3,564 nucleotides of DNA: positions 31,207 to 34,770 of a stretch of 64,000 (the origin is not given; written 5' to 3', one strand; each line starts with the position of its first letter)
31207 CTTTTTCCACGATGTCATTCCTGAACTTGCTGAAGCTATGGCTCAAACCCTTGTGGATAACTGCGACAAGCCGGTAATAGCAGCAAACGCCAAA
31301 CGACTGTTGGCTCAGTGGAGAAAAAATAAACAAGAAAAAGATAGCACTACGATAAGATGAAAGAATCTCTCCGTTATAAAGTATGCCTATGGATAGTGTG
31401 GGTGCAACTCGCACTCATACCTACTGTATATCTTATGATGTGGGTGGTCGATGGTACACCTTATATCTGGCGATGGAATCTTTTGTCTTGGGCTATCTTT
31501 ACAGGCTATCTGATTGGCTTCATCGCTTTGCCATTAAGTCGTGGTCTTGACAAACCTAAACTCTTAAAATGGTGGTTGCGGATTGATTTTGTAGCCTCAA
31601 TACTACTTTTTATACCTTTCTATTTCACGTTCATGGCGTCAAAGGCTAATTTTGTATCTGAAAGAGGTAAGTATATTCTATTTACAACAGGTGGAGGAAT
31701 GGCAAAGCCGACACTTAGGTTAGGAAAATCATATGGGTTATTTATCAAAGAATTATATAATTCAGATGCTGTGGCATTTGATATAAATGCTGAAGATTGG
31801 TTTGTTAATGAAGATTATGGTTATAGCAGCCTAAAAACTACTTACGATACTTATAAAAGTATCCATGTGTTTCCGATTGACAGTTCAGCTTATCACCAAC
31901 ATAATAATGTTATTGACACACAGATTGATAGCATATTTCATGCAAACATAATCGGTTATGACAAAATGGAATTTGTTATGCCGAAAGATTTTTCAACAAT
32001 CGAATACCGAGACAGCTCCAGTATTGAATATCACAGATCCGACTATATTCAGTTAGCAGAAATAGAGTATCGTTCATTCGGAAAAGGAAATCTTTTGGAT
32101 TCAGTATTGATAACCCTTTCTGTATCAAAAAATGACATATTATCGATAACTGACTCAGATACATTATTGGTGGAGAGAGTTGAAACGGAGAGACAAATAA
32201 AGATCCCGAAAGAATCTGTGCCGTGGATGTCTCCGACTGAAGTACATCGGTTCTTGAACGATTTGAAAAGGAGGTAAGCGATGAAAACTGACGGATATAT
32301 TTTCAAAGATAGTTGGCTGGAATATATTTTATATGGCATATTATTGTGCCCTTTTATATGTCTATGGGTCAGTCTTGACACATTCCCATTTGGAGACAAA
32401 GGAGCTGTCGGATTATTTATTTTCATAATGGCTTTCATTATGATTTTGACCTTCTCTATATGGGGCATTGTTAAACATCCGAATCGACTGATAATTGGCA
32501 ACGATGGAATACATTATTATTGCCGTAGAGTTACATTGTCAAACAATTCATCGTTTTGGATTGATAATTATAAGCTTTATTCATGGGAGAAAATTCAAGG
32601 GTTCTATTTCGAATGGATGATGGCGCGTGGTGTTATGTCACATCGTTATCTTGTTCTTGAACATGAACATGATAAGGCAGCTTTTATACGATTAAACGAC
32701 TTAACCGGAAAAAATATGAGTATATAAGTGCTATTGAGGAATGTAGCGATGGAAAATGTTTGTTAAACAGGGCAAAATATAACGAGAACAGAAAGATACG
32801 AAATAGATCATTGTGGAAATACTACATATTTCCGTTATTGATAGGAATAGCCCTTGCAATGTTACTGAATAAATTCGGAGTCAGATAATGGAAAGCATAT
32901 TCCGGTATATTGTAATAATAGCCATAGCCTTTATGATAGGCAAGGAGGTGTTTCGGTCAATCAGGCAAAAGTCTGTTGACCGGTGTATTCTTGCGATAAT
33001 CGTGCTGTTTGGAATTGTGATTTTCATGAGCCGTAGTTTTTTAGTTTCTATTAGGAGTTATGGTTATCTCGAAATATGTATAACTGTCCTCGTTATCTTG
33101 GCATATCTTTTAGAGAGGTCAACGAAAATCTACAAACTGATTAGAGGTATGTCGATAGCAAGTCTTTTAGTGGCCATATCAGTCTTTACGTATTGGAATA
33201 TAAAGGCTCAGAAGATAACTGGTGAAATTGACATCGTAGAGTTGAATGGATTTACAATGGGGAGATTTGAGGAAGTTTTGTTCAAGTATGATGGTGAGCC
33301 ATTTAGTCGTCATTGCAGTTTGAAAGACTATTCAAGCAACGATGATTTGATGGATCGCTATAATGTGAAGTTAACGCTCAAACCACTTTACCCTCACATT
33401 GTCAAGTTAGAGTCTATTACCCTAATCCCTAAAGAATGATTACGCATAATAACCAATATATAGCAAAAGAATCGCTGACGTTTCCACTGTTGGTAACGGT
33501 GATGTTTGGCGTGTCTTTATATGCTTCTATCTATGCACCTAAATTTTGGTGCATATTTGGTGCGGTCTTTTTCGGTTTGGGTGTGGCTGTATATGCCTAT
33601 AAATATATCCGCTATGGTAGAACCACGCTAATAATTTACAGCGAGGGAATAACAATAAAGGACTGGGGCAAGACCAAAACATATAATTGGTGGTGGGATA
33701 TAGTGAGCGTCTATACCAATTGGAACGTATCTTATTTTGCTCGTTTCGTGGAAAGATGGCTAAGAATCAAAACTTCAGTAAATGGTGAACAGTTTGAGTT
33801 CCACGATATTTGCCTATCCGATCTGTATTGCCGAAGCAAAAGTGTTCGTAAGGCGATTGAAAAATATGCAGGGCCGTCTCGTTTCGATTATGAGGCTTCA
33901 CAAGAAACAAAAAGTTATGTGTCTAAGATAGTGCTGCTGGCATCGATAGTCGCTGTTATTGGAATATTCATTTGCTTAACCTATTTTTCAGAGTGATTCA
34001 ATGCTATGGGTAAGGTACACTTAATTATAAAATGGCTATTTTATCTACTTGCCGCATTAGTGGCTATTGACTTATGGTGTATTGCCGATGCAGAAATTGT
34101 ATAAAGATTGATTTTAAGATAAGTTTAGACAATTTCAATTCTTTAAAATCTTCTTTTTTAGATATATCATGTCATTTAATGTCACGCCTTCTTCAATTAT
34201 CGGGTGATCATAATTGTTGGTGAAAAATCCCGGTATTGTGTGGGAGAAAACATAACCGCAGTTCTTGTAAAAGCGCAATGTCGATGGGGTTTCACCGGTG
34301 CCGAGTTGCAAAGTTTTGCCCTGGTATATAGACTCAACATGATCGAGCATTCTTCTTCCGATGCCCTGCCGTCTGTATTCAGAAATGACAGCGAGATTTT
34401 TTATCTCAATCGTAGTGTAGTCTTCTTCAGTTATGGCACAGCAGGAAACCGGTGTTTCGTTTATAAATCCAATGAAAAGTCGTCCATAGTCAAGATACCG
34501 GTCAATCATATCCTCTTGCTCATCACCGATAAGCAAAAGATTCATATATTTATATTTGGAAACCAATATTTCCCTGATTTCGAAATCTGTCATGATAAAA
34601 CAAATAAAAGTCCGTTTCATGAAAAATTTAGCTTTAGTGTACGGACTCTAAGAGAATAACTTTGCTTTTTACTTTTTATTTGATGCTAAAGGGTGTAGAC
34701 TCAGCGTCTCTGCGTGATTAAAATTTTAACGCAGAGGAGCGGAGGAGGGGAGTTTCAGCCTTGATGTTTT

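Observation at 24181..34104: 10-kb same-strand array of ~15 translationally coupled orphan membrane ORFs without toxin, recombinase or phage genes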

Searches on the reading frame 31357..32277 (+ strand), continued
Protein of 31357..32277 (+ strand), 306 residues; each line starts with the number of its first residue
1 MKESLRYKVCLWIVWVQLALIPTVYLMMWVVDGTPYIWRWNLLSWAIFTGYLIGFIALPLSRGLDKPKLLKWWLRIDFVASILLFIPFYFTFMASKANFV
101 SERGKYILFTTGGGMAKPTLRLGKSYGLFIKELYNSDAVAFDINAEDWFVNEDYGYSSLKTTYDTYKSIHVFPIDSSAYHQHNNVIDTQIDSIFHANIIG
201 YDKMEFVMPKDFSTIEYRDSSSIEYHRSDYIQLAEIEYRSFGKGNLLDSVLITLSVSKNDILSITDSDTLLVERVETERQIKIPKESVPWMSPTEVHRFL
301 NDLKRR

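Call 108: fold_search(model_id=the predicted structure, library=viral)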
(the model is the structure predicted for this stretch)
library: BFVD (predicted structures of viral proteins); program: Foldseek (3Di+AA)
matches with E <= 10: 618; with E <= 0.001: 0
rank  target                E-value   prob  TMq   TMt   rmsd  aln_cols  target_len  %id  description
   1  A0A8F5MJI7            5.5e-03  0.57  0.14  0.06  19.6       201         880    9  RNA-dependent RNA polymerase [Grapevine-associated mycobunya-like virus 1]
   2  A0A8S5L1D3            7.3e-03  0.99  0.19  0.39   7.2       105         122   15  Coat protein [ssRNA phage SRR7976323_5]
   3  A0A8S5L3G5            1.2e-02  0.98  0.18  0.38   7.8       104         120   16  Coat protein [ssRNA phage Gerhypos.4_53]
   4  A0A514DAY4            1.4e-02  0.92  0.18  0.30   9.4       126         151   10  Uncharacterized protein [Leviviridae sp.]
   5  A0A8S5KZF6            1.6e-02  0.96  0.17  0.34   7.8       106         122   10  Coat protein [ssRNA phage Esthiorhiza.4_7]
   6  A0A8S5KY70            1.9e-02  0.93  0.17  0.35   8.1       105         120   15  Coat protein [ssRNA phage Gerhypos.2_16]
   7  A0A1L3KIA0            2.3e-02  0.87  0.18  0.30   7.5       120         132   13  Uncharacterized protein [Beihai levi-like virus 18]
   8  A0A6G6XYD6            2.3e-02  0.63  0.13  0.21  11.0       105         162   15  (no name in the UniProt tables at hand)
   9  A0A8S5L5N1            2.5e-02  0.93  0.18  0.38   7.6       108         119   11  Coat protein [ssRNA phage SRR6960549_9]
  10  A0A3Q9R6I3            2.7e-02  0.97  0.21  0.41   7.8       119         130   13  (no name in the UniProt tables at hand)
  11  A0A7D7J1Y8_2          2.7e-02  0.18  0.11  0.04  17.9       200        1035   12  RNA-directed RNA polymerase L [Blattodean phenui-related virus OKIAV261]
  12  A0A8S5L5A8            3.0e-02  0.91  0.17  0.35   7.8       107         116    8  Coat protein [ssRNA phage SRR6253161_3]
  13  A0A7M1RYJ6            3.0e-02  0.10  0.11  0.05  36.6       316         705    8  Uncharacterized protein [uncultured phage cr108_1]
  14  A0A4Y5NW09            3.2e-02  0.33  0.14  0.16  15.5       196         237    8  (no name in the UniProt tables at hand)
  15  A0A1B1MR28            4.4e-02  0.20  0.10  0.08  20.2       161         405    7  Ac18 [Lymantria dispar multicapsid nuclear polyhedrosis virus]
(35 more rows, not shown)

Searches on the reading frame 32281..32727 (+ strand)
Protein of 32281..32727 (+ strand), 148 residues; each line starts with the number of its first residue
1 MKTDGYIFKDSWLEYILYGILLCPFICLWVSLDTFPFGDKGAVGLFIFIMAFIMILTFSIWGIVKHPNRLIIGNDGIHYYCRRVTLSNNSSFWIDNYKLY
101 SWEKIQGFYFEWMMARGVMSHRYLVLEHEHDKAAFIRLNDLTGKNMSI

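Call 5: search_protein_families(library=pfam, proteins=[window:32281-32727:+], max_evalue=0.1)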
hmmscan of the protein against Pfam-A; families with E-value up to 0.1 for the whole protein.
window:32281-32727:+ (148 aa): 1 family
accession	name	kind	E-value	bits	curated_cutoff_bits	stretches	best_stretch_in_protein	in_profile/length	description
PF16954.10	HRG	-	0.03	15.1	27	1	42-94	6-41/52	Haem-transporter, endosomal/lysosomal, haem-responsive gene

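Call 7: search_protein_families(library=ncbifam, proteins=[window:32281-32727:+], max_evalue=0.01)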
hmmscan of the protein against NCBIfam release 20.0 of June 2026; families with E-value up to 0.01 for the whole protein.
window:32281-32727:+ (148 aa): 0 families

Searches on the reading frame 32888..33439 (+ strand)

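Call 5: search_protein_families(library=pfam, proteins=[window:32888-33439:+], max_evalue=0.1)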
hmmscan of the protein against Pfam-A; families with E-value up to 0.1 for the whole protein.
window:32888-33439:+ (183 aa): 3 families
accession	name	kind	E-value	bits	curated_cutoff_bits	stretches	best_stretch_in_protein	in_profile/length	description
PF19316.4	PIGO_PIGG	-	0.00015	21.4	27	1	9-118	14-121/423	GPI ethanolamine phosphate transferase membrane region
PF05875.18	Ceramidase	-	0.041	13.7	32.5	1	18-105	100-185/259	Ceramidase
PF22285.2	DUF6962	-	0.043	14.3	27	1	12-99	71-163/198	Family of unknown function (DUF6962)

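Call 7: search_protein_families(library=ncbifam, proteins=[window:32888-33439:+], max_evalue=0.01)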
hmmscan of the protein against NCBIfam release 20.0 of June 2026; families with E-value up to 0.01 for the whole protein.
window:32888-33439:+ (183 aa): 0 families

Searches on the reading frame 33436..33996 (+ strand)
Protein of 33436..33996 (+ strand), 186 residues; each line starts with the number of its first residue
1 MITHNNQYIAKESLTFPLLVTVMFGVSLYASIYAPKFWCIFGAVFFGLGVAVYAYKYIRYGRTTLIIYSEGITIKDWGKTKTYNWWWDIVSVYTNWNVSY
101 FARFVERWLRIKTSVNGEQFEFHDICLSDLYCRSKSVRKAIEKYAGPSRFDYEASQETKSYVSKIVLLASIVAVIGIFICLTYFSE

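Call 5: search_protein_families(library=pfam, proteins=[window:33436-33996:+], max_evalue=0.1)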
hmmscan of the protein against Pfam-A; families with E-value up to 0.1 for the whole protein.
window:33436-33996:+ (186 aa): 2 families
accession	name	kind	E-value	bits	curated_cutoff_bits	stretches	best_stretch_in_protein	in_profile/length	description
PF02714.20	RSN1_7TM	-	0.028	14.3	28.7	0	20-58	201-238/274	Calcium-dependent channel, 7TM region, putative phosphate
PF02656.20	DUF202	-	0.031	15.2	23.4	0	19-63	18-65/68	Domain of unknown function (DUF202)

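Call 7: search_protein_families(library=ncbifam, proteins=[window:33436-33996:+], max_evalue=0.01)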
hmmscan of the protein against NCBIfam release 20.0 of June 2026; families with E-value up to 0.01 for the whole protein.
window:33436-33996:+ (186 aa): 1 family
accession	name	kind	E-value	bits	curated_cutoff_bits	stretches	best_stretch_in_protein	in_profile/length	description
NF041635.1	STM3941_fam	subfamily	4.9e-07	29.8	40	1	18-89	17-87/157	STM3941 family protein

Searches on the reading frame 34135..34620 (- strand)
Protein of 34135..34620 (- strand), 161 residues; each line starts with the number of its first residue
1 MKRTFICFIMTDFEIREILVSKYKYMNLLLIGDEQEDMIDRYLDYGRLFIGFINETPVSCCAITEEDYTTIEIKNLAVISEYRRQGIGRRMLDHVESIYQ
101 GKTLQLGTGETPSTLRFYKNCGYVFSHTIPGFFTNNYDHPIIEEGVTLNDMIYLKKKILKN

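Call 5: search_protein_families(library=pfam, proteins=[window:34135-34620:-], max_evalue=0.1)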
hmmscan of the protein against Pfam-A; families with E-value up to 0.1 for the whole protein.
window:34135-34620:- (161 aa): 7 families
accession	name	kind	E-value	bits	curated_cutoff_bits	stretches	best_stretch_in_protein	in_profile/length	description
PF13508.13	Acetyltransf_7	-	1.1e-12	48.6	27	1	46-124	3-83/84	Acetyltransferase (GNAT) domain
PF00583.31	Acetyltransf_1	-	2.1e-11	44.6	20.7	1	36-123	18-116/116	Acetyltransferase (GNAT) family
PF13673.13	Acetyltransf_10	-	7e-07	29.7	23.6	1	49-125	34-109/128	Acetyltransferase (GNAT) domain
PF13527.13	Acetyltransf_9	-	0.00061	20.2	25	1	62-123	64-124/127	Acetyltransferase (GNAT) domain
PF13880.12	Acetyltransf_13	-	0.034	14.4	22.8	1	76-97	10-31/69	ESCO1/2 acetyl-transferase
PF17013.11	Acetyltransf_15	-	0.052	13.4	35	1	63-95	65-97/210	Putative acetyl-transferase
PF12568.14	PanZ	-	0.061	13.2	22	1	40-96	32-87/128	Acetyltransferase (GNAT) domain, PanZ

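Call 105: find_encoding_contigs(protein=window:34135-34620:-, flank=9000, max_places=8)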
Protein window:34135-34620:- (161 aa): 23 contigs read that carry it; 8 places shown.
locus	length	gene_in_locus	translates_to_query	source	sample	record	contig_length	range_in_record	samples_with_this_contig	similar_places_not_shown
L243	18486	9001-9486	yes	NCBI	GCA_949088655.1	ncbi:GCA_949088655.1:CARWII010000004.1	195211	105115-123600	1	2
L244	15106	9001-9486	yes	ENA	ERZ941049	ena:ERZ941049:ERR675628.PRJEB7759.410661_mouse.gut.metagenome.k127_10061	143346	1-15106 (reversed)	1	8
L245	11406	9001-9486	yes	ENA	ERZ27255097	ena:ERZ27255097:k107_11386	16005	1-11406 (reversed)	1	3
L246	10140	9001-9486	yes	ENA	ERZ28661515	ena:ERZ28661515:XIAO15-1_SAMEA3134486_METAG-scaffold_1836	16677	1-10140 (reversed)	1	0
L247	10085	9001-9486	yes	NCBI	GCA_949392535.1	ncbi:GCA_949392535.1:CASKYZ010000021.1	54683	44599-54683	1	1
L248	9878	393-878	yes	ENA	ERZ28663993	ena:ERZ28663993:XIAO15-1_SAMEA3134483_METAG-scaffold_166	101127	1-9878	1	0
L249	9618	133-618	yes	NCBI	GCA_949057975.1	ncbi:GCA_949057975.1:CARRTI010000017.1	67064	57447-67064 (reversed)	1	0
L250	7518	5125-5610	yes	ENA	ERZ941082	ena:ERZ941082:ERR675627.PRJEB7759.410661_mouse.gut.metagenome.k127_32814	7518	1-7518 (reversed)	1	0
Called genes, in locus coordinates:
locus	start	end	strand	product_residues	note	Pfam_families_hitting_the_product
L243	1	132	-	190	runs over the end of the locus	PF01923:Cob_adeno_trans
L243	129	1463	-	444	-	PF01656:CbiA, PF13500:AAA_26 (weak), PF07685:GATase_3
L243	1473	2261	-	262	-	PF00005:ABC_tran, PF13304:AAA_21 (weak)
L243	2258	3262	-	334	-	PF01032:FecCD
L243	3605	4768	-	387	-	PF01497:Peripla_BP_2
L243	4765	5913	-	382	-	-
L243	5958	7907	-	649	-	PF07715:Plug, PF00593:TonB_dep_Rec_b-barrel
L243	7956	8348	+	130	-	-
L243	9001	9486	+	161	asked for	PF00583:Acetyltransf_1, PF13673:Acetyltransf_10 (weak), PF13508:Acetyltransf_7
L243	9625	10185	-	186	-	-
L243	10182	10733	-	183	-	-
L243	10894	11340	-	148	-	-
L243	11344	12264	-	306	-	-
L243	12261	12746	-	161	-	-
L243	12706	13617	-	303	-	-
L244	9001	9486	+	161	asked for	PF00583:Acetyltransf_1, PF13673:Acetyltransf_10 (weak), PF13508:Acetyltransf_7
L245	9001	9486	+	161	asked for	PF00583:Acetyltransf_1, PF13673:Acetyltransf_10 (weak), PF13508:Acetyltransf_7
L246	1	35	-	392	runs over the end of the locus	PF12698:ABC2_membrane_3, PF01061:ABC2_membrane (weak)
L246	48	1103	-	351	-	-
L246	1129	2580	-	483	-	PF02321:OEP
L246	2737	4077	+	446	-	PF01554:MatE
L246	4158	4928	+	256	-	PF00142:Fer4_NifH, PF01656:CbiA, PF02374:ArsA_ATPase (weak), PF06564:CBP_BcsQ, PF07015:VirC1 (faint), PF09140:MipZ (faint), PF10609:ParA, PF13614:AAA_31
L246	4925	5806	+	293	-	PF02195:ParB_N, PF17762:HTH_ParB, PF23552:ParB_C (weak)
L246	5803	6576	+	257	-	PF18935:DUF5683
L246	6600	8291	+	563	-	PF01464:SLT, PF01476:LysM, PF23473:LysM3_LYK4_5 (faint), PF01476:LysM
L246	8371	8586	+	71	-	-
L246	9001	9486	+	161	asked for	PF00583:Acetyltransf_1, PF13673:Acetyltransf_10 (weak), PF13508:Acetyltransf_7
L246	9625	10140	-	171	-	?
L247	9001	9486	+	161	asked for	PF00583:Acetyltransf_1, PF13673:Acetyltransf_10 (weak), PF13508:Acetyltransf_7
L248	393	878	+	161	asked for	PF00583:Acetyltransf_1, PF13673:Acetyltransf_10 (weak), PF13508:Acetyltransf_7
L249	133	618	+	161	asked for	PF00583:Acetyltransf_1, PF13673:Acetyltransf_10 (weak), PF13508:Acetyltransf_7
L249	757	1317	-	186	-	-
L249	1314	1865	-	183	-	-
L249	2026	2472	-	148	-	-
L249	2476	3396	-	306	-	-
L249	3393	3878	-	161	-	-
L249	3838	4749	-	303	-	-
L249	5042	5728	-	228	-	PF00072:Response_reg, PF00486:Trans_reg_C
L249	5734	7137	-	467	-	-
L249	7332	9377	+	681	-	PF14905:OMP_b-brl_3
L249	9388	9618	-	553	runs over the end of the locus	PF06826:Asp-Al_Ex, PF02080:TrkA_C, PF06826:Asp-Al_Ex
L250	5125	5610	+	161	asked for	PF00583:Acetyltransf_1, PF13673:Acetyltransf_10 (weak), PF13508:Acetyltransf_7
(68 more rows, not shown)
